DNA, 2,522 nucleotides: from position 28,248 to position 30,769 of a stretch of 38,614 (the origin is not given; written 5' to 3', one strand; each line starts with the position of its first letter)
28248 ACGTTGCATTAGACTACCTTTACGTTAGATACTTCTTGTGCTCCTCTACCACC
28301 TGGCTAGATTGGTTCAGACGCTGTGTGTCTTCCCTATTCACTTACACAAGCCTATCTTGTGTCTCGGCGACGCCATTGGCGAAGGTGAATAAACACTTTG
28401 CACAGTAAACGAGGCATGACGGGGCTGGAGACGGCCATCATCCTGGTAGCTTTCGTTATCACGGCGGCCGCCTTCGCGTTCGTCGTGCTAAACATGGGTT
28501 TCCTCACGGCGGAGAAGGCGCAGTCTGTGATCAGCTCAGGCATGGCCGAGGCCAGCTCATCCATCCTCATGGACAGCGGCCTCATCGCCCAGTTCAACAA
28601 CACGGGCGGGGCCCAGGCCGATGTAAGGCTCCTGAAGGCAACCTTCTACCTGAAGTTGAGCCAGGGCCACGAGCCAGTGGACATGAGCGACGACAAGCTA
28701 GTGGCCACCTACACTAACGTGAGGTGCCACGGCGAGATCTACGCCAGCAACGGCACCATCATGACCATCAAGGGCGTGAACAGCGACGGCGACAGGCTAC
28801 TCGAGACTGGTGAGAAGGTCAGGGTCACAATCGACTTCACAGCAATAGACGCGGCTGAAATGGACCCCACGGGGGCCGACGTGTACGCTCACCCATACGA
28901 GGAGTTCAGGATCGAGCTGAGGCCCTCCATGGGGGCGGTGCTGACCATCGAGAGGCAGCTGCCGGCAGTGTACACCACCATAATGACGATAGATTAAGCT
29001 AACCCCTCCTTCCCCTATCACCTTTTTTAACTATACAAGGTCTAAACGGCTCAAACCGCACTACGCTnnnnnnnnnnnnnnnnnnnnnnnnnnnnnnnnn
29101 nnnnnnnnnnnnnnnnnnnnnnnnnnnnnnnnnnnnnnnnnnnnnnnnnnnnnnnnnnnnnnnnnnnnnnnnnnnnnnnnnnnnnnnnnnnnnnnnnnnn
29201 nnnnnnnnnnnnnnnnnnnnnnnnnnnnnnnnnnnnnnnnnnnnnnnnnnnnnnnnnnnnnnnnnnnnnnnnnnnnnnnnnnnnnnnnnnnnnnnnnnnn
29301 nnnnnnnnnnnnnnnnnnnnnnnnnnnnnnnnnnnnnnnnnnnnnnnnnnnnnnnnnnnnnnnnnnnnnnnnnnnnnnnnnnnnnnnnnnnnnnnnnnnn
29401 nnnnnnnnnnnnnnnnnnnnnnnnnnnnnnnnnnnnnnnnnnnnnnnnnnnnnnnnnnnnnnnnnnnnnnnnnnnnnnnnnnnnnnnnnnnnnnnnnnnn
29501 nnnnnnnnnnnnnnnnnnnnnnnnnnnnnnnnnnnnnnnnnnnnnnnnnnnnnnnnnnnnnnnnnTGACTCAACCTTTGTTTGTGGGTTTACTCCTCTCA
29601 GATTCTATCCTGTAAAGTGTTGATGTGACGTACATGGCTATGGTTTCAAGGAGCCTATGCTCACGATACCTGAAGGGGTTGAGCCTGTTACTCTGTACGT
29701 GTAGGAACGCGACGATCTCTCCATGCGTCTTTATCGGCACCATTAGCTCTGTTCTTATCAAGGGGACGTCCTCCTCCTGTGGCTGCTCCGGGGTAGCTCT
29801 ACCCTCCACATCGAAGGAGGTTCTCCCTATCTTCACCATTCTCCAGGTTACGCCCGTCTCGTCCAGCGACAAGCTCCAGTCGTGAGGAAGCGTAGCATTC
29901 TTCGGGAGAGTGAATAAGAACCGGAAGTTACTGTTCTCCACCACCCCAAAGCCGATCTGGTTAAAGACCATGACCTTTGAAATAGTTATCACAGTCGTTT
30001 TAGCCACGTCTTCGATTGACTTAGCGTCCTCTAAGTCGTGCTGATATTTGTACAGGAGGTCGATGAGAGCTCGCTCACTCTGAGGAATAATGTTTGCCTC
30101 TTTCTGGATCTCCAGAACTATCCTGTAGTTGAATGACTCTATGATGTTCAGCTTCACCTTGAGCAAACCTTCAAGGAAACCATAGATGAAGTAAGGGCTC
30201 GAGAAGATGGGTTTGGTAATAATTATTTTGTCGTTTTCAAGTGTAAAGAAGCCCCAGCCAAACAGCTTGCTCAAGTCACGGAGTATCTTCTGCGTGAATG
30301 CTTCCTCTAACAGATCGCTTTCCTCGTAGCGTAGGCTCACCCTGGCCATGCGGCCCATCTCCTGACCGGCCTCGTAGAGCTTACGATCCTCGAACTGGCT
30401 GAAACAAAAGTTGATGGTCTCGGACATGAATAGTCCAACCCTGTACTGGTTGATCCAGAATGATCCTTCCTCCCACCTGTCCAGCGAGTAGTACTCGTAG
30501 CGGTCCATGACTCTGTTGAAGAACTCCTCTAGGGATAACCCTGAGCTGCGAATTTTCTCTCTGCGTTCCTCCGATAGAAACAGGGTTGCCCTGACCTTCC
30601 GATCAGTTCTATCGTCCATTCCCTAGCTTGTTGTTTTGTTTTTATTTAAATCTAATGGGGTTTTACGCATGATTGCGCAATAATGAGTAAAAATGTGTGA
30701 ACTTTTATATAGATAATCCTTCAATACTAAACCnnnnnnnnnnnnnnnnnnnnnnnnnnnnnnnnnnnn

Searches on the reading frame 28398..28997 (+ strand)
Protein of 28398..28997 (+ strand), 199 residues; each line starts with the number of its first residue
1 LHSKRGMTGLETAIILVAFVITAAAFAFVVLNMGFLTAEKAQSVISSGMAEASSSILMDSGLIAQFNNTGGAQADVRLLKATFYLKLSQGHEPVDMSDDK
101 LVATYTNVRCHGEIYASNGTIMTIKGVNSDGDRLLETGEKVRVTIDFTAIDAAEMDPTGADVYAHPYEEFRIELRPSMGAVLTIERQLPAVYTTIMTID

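Call 3: search_protein_families(library=pfam, proteins=[window:28398-28997:+], max_evalue=0.1)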
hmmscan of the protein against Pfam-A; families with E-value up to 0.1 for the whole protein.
window:28398-28997:+ (199 aa): 2 families
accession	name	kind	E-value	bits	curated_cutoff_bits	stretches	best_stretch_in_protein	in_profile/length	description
PF01917.21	Arch_flagellin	-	4.8e-29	102.2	29.5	1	6-186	1-162/162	Archaebacterial flagellin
PF16984.11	Grp7_allergen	-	0.025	15.1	21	1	108-145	37-75/180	Group 7 allergen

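Call 4: search_protein_families(library=ncbifam, proteins=[window:28398-28997:+], max_evalue=0.1)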
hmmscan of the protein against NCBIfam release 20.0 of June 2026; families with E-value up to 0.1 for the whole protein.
window:28398-28997:+ (199 aa): 2 families
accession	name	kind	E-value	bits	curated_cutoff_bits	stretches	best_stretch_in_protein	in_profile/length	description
TIGR02537.2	arch_flag_Nterm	domain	1.9e-08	33.6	20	1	3-35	1-33/33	archaellin/type IV pilin N-terminal domain-containing protein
NF006325.0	PRK08541.1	subfamily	6.3e-07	29.4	210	1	1-110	5-108/221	flagellin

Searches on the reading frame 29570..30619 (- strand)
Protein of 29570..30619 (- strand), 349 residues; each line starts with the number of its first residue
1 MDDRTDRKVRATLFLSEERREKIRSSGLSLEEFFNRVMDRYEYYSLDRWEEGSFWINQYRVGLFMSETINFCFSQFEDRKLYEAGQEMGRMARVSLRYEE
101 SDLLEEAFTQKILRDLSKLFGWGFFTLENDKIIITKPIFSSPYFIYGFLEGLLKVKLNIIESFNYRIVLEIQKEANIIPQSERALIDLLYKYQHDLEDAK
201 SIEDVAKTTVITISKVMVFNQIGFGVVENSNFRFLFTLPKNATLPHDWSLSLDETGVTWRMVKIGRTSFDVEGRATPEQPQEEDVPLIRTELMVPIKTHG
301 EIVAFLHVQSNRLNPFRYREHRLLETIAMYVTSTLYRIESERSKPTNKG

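Call 3: search_protein_families(library=pfam, proteins=[window:29570-30619:-], max_evalue=0.1)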
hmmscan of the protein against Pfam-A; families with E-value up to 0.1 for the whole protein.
window:29570-30619:- (349 aa): 2 families
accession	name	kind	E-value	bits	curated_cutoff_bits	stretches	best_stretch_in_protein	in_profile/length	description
PF13185.12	GAF_2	-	6.2e-06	26.9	28.6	1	253-333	53-133/136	GAF domain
PF01590.32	GAF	-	0.054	14.5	22.4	0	284-331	83-129/133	GAF domain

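Call 4: search_protein_families(library=ncbifam, proteins=[window:29570-30619:-], max_evalue=0.1)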
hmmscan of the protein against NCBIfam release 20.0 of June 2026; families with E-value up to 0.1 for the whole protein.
window:29570-30619:- (349 aa): 0 families

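Call 44: search_solved_structures(query=window:29570-30619:-, max_evalue=1)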
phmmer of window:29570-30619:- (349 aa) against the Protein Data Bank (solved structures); distinct sequences matched with E-value up to 1: 1.
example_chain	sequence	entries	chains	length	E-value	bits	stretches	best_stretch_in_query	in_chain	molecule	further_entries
2ahr_A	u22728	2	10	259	0.46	12.7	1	109-156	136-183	putative pyrroline carboxylate reductase | 1-Pyrroline-5-Carboxylate reductase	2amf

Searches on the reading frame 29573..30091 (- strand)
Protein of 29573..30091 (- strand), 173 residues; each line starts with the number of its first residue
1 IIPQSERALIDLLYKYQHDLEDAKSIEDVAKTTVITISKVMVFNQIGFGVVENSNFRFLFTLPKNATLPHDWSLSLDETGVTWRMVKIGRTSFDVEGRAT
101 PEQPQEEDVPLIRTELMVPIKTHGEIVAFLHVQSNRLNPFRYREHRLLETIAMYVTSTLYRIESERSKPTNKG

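Call 87: search_protein_families(library=pfam, proteins=[window:29573-30091:-], max_evalue=10)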
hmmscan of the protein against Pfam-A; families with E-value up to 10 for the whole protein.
seq(173 aa): 3 families
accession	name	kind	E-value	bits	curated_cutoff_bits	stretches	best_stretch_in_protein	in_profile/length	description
PF13185.12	GAF_2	-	2.6e-06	28.1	28.6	1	76-157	52-133/136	GAF domain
PF01590.32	GAF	-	0.021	15.8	22.4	1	106-155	81-129/133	GAF domain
PF13492.12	GAF_3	-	0.21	12.5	27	1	27-155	3-123/129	GAF domain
